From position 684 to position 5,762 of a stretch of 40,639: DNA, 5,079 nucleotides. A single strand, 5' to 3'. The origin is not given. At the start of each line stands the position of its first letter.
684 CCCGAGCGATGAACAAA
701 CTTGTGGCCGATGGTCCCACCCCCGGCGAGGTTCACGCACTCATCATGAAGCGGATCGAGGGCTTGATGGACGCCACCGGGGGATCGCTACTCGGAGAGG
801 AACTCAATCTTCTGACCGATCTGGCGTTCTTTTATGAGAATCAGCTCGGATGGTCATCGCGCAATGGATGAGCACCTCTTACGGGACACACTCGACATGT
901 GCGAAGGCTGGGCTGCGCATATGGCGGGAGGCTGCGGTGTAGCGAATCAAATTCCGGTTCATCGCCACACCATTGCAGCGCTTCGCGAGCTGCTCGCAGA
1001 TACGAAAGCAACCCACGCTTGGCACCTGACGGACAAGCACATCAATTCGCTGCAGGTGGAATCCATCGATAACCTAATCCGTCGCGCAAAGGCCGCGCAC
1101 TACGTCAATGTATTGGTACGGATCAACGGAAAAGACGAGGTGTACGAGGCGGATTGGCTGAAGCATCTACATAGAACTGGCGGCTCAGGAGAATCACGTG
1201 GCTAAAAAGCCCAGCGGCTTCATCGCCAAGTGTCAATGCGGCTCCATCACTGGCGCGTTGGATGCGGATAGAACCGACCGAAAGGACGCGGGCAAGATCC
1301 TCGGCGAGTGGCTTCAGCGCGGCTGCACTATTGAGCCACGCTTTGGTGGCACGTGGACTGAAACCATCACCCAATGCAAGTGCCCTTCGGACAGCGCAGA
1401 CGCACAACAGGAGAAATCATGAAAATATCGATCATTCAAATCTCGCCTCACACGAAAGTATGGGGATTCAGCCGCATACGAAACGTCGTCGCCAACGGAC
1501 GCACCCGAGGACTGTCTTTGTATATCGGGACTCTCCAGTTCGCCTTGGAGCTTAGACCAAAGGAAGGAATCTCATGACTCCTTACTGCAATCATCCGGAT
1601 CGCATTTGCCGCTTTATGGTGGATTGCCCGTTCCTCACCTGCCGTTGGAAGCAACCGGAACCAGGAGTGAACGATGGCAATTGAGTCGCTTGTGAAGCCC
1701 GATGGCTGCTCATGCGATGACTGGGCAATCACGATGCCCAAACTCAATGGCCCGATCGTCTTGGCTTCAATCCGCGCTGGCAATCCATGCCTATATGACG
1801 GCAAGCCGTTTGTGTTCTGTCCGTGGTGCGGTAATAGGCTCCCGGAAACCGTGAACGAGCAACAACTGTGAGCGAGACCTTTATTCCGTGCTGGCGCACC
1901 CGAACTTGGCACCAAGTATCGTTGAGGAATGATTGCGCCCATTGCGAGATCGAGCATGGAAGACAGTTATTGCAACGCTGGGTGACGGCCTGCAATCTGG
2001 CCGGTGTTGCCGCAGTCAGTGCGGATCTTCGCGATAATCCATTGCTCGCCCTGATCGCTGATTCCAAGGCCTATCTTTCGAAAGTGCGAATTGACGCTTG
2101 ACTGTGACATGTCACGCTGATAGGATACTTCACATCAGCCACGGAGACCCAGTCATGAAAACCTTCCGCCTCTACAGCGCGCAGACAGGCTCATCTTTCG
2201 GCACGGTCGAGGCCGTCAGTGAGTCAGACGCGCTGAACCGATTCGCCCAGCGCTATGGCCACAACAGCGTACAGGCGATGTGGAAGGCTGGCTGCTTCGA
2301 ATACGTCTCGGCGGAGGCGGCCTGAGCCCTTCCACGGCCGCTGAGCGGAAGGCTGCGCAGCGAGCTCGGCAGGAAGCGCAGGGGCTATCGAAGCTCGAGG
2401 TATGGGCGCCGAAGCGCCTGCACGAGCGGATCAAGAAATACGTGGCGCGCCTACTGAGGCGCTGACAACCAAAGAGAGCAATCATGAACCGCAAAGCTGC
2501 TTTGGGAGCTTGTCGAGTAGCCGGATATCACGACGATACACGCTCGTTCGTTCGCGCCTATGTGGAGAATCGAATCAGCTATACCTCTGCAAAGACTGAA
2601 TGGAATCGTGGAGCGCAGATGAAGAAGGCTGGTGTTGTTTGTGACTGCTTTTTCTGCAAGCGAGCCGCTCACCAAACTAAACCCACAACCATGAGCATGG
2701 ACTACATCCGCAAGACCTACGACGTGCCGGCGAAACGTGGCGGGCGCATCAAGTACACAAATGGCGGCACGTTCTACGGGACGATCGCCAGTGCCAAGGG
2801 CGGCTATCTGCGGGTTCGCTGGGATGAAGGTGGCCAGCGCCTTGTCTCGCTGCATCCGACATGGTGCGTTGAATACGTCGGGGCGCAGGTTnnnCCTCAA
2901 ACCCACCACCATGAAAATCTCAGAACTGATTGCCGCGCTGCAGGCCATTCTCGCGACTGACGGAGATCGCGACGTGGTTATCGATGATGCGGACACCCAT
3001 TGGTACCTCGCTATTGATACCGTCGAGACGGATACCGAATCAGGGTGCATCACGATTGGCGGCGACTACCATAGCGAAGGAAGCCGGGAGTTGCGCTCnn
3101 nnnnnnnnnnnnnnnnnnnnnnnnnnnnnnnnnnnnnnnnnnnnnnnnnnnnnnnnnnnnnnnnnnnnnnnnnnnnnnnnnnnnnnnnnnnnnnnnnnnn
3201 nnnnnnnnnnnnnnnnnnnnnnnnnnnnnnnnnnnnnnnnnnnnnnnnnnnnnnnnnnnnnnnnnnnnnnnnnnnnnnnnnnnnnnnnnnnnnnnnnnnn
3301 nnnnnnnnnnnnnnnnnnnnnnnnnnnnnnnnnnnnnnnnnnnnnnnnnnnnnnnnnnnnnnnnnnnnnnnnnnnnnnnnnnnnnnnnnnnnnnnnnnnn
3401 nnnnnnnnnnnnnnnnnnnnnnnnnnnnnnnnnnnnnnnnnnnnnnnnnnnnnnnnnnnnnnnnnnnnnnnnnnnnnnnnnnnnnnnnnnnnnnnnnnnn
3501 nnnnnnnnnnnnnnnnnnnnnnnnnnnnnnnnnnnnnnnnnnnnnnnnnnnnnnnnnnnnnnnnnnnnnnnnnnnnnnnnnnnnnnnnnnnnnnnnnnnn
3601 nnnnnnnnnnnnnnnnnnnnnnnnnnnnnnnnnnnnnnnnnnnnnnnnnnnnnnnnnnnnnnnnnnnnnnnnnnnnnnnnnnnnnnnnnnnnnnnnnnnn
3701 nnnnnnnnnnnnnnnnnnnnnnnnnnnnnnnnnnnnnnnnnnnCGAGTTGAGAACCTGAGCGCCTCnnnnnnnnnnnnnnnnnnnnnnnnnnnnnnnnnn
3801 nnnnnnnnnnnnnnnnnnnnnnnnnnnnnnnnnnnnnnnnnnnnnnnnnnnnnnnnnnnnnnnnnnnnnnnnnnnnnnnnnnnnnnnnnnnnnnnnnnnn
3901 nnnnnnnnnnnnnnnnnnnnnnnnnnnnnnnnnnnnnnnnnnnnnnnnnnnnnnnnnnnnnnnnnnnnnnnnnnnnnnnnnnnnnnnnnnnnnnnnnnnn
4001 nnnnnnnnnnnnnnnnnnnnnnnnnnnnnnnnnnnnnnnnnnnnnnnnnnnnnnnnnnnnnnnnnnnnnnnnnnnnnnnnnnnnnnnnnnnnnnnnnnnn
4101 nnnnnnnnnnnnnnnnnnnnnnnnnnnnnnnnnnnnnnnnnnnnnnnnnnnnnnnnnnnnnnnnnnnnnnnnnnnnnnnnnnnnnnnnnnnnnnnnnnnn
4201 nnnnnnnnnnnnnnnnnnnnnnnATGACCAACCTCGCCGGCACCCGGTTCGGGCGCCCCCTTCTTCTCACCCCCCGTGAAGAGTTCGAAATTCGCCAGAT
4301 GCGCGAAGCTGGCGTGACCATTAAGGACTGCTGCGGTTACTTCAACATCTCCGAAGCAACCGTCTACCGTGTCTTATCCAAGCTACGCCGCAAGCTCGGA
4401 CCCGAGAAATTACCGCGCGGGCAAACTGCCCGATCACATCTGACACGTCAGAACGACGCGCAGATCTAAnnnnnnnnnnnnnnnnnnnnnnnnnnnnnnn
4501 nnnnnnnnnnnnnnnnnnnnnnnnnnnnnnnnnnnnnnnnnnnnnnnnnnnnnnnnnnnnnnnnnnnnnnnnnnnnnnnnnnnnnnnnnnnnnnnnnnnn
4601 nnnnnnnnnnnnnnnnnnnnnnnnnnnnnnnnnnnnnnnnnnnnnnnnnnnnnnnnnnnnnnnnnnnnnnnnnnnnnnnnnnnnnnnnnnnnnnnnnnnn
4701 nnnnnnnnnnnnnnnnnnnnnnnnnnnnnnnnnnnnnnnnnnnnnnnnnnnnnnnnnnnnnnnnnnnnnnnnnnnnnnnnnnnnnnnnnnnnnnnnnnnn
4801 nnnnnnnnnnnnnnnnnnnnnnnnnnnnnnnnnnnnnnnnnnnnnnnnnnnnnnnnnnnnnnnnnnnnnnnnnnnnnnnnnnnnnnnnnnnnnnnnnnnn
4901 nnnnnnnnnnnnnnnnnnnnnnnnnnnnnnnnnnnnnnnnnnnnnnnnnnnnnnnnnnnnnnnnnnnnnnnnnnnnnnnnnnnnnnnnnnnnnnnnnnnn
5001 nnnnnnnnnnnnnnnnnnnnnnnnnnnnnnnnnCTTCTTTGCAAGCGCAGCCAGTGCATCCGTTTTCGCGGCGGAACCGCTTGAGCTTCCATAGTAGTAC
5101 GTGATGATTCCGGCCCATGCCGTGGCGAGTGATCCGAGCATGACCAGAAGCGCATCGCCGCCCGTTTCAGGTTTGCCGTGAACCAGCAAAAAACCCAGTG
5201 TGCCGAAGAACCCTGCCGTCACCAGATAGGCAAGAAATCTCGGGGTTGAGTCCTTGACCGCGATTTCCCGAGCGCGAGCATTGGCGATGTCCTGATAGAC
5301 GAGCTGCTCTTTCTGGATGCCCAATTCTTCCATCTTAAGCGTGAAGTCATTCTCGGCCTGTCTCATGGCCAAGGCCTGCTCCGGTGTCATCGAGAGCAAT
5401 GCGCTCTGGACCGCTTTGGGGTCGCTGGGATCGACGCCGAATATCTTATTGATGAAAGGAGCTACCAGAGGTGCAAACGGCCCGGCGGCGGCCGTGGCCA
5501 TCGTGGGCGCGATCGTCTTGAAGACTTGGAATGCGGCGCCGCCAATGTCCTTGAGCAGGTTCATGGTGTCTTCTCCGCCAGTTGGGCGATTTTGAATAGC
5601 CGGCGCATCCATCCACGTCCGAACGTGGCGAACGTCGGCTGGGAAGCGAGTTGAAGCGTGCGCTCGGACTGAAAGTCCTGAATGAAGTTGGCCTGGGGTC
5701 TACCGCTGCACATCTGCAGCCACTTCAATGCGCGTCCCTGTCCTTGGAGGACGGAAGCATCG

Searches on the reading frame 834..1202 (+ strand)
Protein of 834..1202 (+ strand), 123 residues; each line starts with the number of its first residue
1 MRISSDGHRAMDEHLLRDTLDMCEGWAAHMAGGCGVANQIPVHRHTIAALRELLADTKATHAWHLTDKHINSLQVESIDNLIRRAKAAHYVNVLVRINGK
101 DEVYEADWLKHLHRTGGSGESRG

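Call 27: search_protein_families(library=pfam, proteins=[window:834-1202:+], max_evalue=0.01)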
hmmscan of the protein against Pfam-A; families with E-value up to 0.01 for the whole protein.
window:834-1202:+ (123 aa): 0 families

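Call 77: search_protein_families(library=phrogs, proteins=[window:834-1202:+], max_evalue=0.001)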
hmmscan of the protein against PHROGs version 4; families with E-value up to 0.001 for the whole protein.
window:834-1202:+ (123 aa): 1 family
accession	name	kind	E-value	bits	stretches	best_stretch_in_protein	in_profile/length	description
phrog_31185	-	unknown function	5.6e-13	50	1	61-113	287-339/376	-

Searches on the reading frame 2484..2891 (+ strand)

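Call 77: search_protein_families(library=phrogs, proteins=[window:2484-2891:+], max_evalue=0.001)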
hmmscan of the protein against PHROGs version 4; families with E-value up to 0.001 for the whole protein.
window:2484-2891:+ (136 aa): 2 families
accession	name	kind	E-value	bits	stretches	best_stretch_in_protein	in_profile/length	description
phrog_2730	-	unknown function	8.4e-14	52.9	1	69-133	2-64/157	-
phrog_16342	-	unknown function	2.4e-09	38.2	1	70-132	1-61/133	-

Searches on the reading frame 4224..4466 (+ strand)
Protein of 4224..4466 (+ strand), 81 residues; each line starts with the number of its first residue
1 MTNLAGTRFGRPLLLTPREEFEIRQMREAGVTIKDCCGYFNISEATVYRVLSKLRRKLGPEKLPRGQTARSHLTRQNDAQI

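Call 77: search_protein_families(library=phrogs, proteins=[window:4224-4466:+], max_evalue=0.001)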
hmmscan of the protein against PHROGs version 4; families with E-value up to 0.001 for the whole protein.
window:4224-4466:+ (81 aa): 2 families
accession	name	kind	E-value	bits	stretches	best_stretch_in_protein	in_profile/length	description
phrog_125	-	DNA, RNA and nucleotide metabolism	5.9e-05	23.7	1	6-64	154-213/254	DNA invertase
phrog_323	-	transcription regulation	0.00029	21.5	1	15-76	149-211/319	transcriptional regulator, D5-like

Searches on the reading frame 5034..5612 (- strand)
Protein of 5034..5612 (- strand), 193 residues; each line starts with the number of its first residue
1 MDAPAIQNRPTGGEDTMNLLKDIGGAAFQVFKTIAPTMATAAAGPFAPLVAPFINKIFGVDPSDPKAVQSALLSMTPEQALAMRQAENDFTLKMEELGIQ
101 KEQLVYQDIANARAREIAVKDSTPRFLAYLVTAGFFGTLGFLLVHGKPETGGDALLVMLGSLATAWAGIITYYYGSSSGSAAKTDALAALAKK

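Call 79: search_protein_families(library=pfam, proteins=[window:5034-5612:-], max_evalue=0.01)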
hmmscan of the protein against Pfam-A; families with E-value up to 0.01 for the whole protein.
window:5034-5612:- (193 aa): 1 family
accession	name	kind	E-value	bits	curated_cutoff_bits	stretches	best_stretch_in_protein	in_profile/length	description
PF19319.4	DUF5919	-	0.0045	17.2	23.5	1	72-133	32-98/161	Domain of unknown function (DUF5919)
